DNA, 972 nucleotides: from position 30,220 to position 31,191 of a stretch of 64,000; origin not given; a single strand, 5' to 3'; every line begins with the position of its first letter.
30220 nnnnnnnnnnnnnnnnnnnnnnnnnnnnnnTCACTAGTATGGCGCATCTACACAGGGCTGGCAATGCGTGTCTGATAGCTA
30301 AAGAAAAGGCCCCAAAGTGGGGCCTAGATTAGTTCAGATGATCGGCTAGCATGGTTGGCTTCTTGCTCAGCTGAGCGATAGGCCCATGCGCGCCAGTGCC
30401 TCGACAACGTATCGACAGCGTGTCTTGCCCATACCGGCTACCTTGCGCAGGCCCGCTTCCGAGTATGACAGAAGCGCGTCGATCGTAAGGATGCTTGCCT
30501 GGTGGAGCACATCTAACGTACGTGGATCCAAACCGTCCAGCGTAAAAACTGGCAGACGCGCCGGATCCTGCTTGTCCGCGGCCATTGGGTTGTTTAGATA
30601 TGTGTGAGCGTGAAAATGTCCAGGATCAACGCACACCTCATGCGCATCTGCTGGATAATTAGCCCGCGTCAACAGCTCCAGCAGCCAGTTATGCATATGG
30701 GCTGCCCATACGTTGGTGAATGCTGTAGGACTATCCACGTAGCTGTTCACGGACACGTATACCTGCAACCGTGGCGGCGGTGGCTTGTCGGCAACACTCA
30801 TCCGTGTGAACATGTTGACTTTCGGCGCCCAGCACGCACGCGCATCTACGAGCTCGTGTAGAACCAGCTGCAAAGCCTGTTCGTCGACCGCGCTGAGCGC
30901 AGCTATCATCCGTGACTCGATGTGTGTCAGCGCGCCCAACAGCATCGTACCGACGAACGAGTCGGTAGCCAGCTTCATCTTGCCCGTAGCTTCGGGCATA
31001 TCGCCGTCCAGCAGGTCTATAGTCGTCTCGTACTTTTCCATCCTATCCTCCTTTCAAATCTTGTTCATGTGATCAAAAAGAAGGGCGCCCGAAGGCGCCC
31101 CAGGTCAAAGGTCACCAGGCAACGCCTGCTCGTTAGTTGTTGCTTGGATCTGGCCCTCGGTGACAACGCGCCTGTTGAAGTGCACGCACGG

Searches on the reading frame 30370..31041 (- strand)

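Call 79: search_protein_families(library=pfam, proteins=[window:30370-31041:-], max_evalue=5)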
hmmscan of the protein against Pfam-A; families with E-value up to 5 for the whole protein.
window:30370-31041:- (224 aa): 3 families
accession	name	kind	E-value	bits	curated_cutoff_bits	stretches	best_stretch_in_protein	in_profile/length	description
PF14520.12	HHH_5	-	0.00048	21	27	1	167-217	6-56/57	Helix-hairpin-helix domain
PF03118.21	RNA_pol_A_CTD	-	0.00064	19.8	23.8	1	171-216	20-65/67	Bacterial RNA polymerase, alpha chain C terminal domain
PF22357.2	AF1548-like_C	-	0.14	12.8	23.9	1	168-213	6-49/56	AF1548-like, C-terminal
